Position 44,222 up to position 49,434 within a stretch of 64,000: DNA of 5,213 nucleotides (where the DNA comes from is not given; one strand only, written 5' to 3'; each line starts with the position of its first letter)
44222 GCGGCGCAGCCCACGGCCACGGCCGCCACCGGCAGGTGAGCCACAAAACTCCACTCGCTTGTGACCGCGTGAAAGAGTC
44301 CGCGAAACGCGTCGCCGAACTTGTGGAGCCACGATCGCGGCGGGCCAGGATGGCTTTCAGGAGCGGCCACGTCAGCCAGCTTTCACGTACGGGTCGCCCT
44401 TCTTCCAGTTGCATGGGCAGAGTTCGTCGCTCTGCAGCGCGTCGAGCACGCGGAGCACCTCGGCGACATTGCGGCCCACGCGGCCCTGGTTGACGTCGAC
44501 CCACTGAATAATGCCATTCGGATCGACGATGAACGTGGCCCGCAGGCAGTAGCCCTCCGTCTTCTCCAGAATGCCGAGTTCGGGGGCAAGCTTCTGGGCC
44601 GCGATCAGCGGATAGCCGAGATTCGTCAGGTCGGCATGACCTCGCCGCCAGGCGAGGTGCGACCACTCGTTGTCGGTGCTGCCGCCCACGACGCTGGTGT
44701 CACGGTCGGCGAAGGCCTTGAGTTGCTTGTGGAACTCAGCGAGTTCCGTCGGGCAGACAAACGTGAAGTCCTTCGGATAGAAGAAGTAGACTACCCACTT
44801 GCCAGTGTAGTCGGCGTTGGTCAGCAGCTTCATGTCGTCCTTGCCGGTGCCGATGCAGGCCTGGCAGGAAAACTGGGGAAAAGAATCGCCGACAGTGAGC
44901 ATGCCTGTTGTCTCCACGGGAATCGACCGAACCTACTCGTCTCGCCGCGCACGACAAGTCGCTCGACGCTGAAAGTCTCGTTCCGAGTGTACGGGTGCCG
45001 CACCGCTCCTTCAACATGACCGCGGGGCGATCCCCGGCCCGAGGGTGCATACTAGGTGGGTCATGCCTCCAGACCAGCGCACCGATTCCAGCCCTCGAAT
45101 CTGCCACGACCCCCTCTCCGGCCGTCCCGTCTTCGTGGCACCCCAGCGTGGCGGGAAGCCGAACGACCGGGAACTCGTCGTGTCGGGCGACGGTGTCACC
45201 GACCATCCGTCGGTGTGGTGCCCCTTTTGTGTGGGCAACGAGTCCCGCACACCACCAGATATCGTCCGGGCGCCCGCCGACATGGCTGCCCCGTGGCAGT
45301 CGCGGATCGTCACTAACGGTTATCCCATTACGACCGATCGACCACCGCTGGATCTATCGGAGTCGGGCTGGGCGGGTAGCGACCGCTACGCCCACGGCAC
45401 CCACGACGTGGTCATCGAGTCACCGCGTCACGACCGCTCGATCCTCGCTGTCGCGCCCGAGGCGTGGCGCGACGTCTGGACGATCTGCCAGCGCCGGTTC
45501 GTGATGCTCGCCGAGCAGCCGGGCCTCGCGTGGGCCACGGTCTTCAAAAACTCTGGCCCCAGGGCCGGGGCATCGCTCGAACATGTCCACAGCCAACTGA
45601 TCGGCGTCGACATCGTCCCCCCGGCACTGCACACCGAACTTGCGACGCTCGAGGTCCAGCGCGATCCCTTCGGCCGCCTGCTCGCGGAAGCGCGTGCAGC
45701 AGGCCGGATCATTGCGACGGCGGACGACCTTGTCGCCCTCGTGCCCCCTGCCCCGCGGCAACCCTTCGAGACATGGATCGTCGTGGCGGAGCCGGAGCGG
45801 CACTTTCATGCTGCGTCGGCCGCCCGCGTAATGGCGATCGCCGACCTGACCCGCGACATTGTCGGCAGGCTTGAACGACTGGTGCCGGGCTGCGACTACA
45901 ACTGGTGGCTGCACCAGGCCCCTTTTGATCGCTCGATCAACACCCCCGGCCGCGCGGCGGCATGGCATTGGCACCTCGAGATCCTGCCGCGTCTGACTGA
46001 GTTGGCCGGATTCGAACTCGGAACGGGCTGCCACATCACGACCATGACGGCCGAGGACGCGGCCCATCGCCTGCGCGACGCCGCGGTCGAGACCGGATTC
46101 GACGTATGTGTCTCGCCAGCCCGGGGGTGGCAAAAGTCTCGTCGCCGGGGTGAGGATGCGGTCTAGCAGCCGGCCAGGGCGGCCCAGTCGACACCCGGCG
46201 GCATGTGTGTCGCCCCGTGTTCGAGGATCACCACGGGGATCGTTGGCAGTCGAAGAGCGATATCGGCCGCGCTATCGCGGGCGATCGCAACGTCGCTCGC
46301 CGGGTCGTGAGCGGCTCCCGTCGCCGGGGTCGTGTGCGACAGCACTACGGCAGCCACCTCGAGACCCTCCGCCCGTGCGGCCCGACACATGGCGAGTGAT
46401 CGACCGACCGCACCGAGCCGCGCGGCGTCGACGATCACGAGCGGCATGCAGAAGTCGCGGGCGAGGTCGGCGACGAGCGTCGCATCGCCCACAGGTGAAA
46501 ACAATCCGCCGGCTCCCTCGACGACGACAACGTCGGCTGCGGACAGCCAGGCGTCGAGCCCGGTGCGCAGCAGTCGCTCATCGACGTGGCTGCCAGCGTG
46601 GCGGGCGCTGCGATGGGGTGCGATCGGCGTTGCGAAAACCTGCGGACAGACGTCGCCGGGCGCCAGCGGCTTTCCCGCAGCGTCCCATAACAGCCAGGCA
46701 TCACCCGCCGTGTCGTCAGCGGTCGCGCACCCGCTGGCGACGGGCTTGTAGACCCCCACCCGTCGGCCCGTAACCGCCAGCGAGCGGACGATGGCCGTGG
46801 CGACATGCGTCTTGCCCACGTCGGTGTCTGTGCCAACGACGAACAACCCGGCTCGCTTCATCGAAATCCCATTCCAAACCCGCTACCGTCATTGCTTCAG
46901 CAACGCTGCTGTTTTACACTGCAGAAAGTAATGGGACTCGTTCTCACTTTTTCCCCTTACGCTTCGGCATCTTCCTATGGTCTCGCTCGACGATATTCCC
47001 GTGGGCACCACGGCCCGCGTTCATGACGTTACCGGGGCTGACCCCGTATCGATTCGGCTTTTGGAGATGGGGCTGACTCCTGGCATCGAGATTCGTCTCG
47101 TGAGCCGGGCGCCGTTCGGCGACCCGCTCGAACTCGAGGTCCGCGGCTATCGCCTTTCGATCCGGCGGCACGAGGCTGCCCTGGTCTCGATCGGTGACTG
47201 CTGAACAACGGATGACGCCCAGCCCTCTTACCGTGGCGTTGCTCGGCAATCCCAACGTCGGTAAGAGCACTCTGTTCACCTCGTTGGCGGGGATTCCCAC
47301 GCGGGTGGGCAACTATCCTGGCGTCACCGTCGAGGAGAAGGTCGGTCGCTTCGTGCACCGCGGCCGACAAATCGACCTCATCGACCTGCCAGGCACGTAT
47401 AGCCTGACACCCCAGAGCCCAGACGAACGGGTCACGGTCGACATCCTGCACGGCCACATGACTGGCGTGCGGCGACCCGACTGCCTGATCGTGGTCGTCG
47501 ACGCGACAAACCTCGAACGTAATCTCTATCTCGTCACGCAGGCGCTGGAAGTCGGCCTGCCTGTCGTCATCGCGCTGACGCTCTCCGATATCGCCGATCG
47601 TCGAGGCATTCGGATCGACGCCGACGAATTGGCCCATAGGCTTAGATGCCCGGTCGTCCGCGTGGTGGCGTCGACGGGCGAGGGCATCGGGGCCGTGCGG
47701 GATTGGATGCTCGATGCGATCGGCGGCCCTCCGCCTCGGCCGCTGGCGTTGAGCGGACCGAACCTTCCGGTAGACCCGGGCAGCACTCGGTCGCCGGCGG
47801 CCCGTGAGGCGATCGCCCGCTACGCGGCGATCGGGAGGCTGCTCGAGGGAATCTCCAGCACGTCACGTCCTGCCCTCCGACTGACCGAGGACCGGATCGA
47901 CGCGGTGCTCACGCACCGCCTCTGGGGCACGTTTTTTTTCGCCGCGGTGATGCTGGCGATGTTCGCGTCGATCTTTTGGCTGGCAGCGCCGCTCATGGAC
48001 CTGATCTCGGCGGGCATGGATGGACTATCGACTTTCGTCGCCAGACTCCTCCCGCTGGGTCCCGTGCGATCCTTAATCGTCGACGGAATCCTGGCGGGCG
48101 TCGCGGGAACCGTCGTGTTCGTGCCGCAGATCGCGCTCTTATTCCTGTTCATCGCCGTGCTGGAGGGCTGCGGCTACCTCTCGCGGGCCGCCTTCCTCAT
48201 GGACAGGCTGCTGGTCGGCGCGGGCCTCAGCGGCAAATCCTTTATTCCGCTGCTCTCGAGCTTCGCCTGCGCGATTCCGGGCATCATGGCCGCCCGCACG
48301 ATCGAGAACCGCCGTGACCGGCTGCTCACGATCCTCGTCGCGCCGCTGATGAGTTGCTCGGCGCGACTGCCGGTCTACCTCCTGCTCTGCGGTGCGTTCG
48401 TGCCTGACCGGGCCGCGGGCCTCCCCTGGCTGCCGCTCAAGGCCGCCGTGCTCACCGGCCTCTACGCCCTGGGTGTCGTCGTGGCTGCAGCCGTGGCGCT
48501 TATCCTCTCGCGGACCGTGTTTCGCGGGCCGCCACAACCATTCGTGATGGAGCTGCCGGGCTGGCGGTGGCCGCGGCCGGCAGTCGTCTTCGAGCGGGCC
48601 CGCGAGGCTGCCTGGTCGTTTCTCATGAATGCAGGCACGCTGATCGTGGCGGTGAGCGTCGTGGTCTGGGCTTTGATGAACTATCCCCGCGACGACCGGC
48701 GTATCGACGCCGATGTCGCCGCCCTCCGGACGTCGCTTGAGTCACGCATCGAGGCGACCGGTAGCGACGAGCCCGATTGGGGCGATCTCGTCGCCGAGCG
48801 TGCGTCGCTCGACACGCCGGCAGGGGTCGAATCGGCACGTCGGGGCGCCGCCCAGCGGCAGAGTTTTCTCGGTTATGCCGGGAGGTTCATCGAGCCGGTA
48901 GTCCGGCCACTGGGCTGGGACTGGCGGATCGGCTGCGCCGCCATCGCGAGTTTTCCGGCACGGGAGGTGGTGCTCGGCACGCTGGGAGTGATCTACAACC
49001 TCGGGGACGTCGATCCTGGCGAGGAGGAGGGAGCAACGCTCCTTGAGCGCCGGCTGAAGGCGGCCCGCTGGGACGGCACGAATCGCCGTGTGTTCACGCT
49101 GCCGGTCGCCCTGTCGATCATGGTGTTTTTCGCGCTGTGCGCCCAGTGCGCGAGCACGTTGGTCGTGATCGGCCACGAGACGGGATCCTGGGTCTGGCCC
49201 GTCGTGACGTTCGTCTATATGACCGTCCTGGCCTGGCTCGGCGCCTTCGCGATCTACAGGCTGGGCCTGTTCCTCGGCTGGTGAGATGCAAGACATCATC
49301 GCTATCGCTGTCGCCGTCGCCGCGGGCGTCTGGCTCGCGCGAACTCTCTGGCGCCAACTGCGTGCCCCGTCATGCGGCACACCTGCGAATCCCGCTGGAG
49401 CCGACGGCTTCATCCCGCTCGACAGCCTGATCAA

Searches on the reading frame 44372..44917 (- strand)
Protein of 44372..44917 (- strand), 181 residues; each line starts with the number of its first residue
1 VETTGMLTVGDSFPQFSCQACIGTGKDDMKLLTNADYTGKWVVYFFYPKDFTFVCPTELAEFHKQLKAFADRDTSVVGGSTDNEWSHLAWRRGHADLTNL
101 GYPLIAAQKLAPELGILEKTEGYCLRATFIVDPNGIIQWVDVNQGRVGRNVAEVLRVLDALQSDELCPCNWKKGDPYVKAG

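Call 68: search_protein_families(library=pfam, proteins=[window:44372-44917:-], max_evalue=0.00001)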
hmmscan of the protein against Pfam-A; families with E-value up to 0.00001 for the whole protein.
window:44372-44917:- (181 aa): 2 families
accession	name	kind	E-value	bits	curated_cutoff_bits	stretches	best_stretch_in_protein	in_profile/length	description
PF00578.27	AhpC-TSA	-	5.1e-28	97.9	26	1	9-139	1-123/124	AhpC/TSA family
PF08534.16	Redoxin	-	1.5e-10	41.5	26.6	1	9-154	2-144/148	Redoxin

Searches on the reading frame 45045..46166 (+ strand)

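Call 68: search_protein_families(library=pfam, proteins=[window:45045-46166:+], max_evalue=0.00001)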
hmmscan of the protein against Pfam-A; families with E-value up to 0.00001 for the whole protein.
window:45045-46166:+ (373 aa): 2 families
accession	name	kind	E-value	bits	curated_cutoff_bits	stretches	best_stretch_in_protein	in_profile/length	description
PF16268.10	DUF4921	-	9.5e-14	51.6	28.5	1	157-343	217-393/425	Domain of unknown function (DUF4921)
PF01087.27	GalP_UDP_transf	-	1.5e-06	29.2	22.1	1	116-192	108-184/184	Galactose-1-phosphate uridyl transferase, N-terminal domain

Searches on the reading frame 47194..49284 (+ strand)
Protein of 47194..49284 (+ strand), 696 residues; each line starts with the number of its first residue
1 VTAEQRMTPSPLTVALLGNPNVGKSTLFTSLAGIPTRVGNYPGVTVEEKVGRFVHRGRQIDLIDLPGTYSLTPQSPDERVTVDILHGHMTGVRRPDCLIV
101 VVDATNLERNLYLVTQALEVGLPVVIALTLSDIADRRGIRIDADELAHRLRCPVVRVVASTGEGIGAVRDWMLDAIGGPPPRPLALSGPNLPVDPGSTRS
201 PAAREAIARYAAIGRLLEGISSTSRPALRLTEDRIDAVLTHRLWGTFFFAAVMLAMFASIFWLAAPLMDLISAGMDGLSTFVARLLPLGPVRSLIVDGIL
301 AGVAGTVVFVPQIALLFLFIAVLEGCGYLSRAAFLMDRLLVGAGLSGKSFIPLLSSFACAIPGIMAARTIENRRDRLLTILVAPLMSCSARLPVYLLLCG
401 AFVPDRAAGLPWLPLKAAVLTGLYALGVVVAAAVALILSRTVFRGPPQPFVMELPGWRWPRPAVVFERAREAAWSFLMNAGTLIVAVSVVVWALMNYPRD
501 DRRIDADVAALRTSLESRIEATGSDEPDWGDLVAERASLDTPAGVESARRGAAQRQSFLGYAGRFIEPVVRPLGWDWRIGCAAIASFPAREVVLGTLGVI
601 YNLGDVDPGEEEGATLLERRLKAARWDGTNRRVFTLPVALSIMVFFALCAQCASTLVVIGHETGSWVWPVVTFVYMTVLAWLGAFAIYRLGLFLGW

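Call 68: search_protein_families(library=pfam, proteins=[window:47194-49284:+], max_evalue=0.00001)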
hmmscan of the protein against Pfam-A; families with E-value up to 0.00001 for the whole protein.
window:47194-49284:+ (696 aa): 4 families
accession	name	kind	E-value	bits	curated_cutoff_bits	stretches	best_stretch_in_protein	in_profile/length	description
PF02421.24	FeoB_N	-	5.1e-55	185.7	27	1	13-169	2-153/156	Ferrous iron transport protein B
PF07670.19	Gate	-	4.6e-32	111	29.6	2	307-401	2-103/104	Nucleoside recognition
PF01926.29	MMR_HSR1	-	3.6e-17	62.9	21.9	1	13-127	1-110/113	50S ribosome-binding GTPase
PF07664.17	FeoB_C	-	3.2e-15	56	26.6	1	421-468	2-50/54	Ferrous iron transport protein B C terminus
